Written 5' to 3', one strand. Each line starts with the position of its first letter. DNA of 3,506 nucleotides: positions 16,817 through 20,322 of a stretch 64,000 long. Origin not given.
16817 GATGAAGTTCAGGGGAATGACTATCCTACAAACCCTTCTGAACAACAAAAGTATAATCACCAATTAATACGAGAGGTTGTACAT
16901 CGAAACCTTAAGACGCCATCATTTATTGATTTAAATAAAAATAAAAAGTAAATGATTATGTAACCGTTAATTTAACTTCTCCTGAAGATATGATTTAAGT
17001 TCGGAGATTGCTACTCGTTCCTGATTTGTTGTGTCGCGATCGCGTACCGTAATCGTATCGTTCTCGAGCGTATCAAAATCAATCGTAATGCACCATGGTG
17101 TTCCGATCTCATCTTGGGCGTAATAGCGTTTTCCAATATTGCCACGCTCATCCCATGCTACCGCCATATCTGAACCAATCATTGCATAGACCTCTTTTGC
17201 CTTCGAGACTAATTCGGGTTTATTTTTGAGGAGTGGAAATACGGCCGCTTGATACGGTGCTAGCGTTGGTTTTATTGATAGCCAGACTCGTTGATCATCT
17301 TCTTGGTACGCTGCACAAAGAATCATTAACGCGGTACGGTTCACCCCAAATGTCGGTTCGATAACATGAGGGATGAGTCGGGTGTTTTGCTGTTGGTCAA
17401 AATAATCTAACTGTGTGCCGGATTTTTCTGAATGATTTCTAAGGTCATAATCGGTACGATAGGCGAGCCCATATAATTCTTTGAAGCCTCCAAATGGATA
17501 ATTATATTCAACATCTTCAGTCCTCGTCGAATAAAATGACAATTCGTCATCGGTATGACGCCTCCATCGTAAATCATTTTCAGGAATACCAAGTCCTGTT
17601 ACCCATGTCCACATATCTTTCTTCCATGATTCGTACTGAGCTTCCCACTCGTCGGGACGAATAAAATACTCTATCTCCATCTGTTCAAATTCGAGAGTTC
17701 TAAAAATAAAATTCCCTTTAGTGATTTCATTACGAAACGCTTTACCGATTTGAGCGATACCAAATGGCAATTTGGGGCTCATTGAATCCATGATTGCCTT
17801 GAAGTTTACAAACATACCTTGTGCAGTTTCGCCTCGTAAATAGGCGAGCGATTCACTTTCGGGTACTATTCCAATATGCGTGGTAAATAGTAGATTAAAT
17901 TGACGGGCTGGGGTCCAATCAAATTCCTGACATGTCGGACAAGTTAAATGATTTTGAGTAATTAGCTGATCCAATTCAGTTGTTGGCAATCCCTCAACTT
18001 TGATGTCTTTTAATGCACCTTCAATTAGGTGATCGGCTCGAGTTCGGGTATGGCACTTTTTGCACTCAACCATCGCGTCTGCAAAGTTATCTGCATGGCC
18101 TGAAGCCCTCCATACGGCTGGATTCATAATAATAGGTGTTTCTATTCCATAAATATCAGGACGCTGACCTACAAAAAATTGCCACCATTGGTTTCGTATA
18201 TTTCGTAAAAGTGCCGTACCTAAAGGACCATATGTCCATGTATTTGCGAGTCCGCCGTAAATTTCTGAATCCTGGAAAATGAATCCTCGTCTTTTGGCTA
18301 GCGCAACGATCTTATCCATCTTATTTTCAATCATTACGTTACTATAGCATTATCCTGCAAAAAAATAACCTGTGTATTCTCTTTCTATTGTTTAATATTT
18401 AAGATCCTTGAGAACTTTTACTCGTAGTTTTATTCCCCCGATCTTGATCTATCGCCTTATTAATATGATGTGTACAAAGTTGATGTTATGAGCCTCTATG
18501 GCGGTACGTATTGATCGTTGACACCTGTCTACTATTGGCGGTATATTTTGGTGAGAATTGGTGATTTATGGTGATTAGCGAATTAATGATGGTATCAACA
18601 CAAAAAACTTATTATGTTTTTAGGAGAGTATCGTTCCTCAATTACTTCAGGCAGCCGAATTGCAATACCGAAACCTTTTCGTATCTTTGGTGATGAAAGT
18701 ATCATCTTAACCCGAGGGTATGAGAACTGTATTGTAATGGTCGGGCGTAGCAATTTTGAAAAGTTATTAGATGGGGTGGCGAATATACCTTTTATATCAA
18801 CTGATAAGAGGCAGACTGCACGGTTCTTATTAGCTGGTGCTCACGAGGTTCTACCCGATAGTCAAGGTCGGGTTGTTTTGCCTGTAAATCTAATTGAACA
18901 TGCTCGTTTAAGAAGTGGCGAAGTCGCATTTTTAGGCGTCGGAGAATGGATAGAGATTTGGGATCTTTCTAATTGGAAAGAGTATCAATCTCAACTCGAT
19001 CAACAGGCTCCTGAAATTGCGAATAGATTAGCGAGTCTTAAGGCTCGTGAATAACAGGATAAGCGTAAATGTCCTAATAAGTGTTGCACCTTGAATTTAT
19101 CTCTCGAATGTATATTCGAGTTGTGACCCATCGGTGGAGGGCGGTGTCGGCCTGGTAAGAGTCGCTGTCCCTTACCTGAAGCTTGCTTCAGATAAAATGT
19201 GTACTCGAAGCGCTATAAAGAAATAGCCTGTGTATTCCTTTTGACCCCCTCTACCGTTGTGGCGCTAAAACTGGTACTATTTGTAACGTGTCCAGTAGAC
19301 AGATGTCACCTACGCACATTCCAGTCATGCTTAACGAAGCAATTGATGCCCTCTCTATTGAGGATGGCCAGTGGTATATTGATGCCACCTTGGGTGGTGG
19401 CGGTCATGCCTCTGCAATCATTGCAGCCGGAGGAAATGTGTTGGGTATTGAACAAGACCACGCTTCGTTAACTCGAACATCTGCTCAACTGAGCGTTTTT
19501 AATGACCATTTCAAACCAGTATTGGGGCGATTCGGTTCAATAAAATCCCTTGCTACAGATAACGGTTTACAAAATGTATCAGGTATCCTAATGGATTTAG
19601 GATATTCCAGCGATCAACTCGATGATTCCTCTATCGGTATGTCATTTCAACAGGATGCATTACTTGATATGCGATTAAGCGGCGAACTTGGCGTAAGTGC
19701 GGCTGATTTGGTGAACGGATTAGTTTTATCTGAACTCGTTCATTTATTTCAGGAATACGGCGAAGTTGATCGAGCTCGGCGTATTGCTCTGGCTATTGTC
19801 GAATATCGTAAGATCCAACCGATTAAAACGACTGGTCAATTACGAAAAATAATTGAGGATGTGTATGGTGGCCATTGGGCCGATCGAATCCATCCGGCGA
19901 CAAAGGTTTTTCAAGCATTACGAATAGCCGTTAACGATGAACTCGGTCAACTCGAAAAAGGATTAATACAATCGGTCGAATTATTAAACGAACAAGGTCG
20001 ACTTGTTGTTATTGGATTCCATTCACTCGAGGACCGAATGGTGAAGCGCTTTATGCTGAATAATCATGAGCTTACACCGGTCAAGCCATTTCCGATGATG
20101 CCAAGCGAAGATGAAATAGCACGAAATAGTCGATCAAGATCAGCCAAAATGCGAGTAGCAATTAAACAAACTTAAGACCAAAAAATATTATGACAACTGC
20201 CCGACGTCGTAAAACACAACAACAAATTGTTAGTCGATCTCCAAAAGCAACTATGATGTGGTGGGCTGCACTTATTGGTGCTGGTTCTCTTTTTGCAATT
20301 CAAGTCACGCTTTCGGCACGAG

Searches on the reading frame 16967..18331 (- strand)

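Call 95: search_protein_families(library=pfam, proteins=[window:16967-18331:-], max_evalue=0.001)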
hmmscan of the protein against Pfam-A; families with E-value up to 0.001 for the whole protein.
window:16967-18331:- (454 aa): 2 families
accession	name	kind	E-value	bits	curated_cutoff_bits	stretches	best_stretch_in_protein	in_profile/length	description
PF03129.25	HGTP_anticodon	-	2.6e-19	69.6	21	1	361-452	1-94/94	Anticodon binding domain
PF00587.30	tRNA-synt_2b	-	2.1e-08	34.9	29.3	1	167-338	15-176/179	tRNA synthetase class II core domain (G, H, P, S and T)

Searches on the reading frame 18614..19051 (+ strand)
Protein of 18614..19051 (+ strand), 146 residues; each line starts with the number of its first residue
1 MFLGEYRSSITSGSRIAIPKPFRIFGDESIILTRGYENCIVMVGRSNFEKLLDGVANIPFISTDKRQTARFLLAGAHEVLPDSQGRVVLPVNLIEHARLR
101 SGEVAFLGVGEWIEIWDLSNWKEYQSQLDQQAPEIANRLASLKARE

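Call 95: search_protein_families(library=pfam, proteins=[window:18614-19051:+], max_evalue=0.001)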
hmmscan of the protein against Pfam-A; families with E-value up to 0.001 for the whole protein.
window:18614-19051:+ (146 aa): 1 family
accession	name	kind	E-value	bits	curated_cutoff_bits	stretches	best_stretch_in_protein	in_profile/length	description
PF02381.23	MraZ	-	7.7e-23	80.7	23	2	72-132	1-59/72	MraZ protein, putative antitoxin-like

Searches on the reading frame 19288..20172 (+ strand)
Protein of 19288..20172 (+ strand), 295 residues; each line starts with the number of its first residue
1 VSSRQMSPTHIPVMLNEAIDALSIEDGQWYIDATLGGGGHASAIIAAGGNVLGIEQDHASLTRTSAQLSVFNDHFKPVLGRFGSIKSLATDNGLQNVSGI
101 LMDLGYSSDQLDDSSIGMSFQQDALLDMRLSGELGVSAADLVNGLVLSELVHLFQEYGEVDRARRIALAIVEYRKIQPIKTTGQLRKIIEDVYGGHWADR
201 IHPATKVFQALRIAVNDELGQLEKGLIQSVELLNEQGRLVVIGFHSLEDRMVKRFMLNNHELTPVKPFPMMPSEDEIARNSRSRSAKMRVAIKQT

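Call 95: search_protein_families(library=pfam, proteins=[window:19288-20172:+], max_evalue=0.001)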
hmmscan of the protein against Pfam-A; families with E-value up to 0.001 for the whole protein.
window:19288-20172:+ (295 aa): 1 family
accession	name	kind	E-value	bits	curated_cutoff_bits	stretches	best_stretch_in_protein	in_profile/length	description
PF01795.25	Methyltransf_5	-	3.7e-85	286.5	27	1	9-293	3-308/309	MraW methylase family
